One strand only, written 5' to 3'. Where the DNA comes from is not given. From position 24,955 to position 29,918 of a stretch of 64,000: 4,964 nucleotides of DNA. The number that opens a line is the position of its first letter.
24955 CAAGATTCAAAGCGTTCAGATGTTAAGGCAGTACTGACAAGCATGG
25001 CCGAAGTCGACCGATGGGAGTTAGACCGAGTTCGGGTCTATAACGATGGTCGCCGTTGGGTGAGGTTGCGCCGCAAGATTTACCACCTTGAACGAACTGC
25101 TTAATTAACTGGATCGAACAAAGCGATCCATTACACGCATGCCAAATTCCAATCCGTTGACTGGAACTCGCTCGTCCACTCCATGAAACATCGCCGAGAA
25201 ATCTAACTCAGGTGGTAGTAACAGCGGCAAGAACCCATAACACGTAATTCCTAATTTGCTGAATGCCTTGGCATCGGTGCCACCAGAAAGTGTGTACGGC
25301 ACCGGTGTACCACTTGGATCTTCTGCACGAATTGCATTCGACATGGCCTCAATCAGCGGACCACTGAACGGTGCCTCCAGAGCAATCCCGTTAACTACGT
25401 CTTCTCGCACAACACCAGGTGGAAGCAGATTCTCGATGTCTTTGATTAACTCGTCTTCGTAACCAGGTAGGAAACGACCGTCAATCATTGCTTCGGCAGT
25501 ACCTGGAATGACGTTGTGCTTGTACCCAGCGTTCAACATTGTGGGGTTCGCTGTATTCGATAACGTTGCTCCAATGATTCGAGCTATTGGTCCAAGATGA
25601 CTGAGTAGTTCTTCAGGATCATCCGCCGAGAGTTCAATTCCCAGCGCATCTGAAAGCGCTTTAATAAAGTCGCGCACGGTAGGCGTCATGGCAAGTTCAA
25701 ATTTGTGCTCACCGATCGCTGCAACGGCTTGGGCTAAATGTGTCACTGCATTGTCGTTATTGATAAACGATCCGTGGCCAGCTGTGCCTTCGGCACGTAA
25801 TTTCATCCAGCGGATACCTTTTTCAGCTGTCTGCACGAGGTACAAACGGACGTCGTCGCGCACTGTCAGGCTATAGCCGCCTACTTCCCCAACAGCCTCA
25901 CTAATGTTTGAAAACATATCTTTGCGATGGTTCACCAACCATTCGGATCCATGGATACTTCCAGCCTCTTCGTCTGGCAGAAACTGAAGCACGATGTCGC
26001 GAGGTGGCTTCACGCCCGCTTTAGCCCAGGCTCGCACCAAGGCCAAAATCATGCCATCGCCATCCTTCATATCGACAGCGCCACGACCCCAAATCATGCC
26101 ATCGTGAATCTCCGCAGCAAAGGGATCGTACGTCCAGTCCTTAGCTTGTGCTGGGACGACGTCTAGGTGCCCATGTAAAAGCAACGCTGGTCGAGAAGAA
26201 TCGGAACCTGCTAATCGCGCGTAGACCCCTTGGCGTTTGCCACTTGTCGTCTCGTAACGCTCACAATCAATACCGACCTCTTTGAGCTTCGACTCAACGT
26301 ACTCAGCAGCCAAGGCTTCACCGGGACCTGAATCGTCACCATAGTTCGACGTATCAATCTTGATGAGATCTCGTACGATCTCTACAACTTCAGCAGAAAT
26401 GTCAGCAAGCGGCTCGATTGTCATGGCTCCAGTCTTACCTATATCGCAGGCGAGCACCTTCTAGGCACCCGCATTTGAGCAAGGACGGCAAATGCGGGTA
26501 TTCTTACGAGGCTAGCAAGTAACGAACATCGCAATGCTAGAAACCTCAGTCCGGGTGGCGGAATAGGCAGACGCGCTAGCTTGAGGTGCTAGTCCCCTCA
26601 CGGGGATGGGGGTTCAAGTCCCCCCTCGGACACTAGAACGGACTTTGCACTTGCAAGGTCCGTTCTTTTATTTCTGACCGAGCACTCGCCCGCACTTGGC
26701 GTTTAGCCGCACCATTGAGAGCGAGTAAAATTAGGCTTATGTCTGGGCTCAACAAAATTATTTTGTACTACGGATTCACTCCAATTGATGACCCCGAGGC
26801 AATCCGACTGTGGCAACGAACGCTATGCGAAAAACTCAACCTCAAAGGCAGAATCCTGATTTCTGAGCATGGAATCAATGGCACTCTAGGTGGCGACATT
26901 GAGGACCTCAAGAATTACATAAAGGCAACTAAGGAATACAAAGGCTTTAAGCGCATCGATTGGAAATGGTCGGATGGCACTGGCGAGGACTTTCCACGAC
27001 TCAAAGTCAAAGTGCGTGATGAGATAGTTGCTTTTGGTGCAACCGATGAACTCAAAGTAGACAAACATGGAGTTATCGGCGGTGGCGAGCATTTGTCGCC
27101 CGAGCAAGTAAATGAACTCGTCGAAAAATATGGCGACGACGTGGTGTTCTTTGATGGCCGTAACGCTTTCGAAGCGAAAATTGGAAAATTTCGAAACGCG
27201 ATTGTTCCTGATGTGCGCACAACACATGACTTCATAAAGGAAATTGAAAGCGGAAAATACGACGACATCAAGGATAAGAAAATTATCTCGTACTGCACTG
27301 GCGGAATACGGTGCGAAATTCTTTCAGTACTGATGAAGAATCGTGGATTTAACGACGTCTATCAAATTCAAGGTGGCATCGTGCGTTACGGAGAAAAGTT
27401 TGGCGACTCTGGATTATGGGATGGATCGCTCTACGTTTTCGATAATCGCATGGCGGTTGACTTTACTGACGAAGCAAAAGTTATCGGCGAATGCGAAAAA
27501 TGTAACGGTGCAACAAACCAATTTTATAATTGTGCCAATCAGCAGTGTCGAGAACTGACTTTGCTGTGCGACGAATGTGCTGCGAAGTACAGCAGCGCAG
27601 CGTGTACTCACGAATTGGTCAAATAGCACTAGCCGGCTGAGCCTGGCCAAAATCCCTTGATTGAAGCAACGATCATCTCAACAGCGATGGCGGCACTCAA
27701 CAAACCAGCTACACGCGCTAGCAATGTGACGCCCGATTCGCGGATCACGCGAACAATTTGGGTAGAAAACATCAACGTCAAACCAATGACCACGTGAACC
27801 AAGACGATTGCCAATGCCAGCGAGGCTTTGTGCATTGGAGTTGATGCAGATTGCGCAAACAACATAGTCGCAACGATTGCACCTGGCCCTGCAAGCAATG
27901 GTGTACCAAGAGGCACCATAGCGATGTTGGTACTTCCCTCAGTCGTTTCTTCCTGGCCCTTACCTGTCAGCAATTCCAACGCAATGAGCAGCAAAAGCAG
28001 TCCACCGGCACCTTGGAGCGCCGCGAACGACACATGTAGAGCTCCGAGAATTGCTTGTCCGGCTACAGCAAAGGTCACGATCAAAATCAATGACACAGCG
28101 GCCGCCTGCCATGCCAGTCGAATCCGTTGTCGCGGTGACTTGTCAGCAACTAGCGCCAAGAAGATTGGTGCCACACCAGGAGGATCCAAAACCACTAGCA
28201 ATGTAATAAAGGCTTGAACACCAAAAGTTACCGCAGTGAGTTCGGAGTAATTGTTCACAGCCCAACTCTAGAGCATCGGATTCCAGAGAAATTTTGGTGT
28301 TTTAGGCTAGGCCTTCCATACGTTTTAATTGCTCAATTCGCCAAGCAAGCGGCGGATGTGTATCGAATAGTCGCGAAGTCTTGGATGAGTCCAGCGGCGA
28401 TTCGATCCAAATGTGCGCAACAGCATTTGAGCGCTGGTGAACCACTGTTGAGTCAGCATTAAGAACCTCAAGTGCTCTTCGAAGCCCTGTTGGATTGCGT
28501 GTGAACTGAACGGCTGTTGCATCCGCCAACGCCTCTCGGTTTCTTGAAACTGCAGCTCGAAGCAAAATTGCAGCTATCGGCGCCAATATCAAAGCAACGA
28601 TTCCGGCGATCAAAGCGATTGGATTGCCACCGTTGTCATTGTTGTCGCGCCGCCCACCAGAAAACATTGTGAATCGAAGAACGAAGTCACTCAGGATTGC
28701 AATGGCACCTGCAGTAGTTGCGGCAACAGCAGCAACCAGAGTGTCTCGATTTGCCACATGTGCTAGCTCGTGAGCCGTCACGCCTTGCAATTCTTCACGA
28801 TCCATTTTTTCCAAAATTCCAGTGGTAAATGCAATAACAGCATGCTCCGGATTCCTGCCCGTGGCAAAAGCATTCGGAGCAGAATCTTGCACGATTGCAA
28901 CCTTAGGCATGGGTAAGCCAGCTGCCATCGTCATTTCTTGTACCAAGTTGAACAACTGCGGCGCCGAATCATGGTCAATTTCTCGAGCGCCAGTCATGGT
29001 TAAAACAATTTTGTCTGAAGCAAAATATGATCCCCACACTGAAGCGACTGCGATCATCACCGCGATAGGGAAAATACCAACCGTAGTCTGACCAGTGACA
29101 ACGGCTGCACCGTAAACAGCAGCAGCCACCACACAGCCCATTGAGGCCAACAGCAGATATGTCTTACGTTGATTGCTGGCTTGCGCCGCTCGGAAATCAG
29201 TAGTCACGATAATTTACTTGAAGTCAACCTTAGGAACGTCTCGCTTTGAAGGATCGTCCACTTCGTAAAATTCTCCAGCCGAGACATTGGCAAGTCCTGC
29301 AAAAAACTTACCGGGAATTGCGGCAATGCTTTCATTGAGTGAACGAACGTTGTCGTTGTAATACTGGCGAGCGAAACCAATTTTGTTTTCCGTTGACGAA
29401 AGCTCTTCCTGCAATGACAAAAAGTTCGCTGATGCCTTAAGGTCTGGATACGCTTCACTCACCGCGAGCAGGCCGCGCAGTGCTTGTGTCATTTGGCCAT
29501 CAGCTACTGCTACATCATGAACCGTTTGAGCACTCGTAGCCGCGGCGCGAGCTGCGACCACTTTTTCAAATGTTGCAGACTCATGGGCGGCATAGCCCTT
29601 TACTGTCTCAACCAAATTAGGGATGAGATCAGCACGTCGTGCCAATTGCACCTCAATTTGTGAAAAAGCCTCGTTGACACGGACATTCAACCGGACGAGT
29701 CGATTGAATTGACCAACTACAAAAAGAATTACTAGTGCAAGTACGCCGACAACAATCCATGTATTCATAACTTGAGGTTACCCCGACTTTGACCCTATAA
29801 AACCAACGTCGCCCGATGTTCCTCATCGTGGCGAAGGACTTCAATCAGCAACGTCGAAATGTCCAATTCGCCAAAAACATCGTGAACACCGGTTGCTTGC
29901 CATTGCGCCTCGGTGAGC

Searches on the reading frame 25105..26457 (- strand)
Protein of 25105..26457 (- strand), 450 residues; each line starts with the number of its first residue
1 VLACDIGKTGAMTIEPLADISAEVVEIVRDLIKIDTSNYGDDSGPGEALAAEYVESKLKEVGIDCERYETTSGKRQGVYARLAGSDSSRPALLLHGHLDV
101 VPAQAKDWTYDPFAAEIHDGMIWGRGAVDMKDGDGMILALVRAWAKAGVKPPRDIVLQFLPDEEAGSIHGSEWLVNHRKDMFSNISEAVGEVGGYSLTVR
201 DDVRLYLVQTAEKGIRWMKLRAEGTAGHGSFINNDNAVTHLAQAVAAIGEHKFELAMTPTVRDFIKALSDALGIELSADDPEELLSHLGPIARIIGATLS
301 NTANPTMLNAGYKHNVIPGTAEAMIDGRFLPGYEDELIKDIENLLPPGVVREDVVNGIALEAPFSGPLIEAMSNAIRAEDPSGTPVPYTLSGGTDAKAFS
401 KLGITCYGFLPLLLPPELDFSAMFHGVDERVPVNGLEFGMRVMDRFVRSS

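Call 51: search_protein_families(library=pfam, max_evalue=0.000001, proteins=[window:25105-26457:-])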
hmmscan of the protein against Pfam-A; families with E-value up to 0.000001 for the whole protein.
window:25105-26457:- (450 aa): 3 families
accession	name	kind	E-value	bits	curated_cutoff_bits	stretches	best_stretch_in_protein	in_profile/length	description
PF01546.33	Peptidase_M20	-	1.3e-30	107.3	24.6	1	93-448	1-205/206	Peptidase family M20/M25/M40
PF07687.19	M20_dimer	-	7.1e-15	55.3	21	1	210-345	1-99/107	Peptidase dimerisation domain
PF04389.22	Peptidase_M28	-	1e-07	32.3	21.3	1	78-178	2-79/193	Peptidase family M28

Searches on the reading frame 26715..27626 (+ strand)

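Call 51: search_protein_families(library=pfam, max_evalue=0.000001, proteins=[window:26715-27626:+])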
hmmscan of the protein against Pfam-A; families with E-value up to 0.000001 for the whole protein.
window:26715-27626:+ (303 aa): 2 families
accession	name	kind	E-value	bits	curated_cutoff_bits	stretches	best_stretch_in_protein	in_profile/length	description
PF17773.7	UPF0176_N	-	6.1e-24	84.7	26.2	1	14-104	2-92/92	UPF0176 acylphosphatase like domain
PF12368.13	Rhodanese_C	-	1.5e-18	67.3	26.9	1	236-299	1-63/66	Rhodanase C-terminal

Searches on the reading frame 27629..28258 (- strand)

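Call 51: search_protein_families(library=pfam, max_evalue=0.000001, proteins=[window:27629-28258:-])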
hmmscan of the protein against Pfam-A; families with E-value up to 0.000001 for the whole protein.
window:27629-28258:- (209 aa): 1 family
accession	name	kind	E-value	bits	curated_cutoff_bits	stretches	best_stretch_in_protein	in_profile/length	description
PF01914.23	MarC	-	1.9e-43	148.7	23.9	1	13-202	4-201/203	MarC family integral membrane protein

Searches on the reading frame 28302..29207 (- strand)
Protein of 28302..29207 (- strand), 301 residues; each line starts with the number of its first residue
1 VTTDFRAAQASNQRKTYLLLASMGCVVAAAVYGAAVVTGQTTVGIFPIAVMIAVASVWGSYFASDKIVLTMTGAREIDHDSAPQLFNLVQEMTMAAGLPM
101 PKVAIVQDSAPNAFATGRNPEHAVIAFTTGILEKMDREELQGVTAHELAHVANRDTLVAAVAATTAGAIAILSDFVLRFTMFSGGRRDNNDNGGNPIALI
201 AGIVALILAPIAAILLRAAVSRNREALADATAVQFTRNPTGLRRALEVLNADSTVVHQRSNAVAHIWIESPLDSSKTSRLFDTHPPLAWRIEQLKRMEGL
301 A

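Call 51: search_protein_families(library=pfam, max_evalue=0.000001, proteins=[window:28302-29207:-])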
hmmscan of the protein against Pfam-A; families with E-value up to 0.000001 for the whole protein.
window:28302-29207:- (301 aa): 1 family
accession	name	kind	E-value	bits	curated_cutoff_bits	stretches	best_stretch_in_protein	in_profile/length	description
PF01435.24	Peptidase_M48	-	2e-31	109.7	20.3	1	83-297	5-185/186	Peptidase family M48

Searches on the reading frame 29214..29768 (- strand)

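Call 51: search_protein_families(library=pfam, max_evalue=0.000001, proteins=[window:29214-29768:-])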
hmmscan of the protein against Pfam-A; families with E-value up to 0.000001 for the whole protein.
window:29214-29768:- (184 aa): 1 family
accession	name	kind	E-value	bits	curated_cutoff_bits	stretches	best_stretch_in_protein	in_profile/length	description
PF04011.17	LemA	-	2.2e-56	190.2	26.2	1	34-183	1-149/149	LemA family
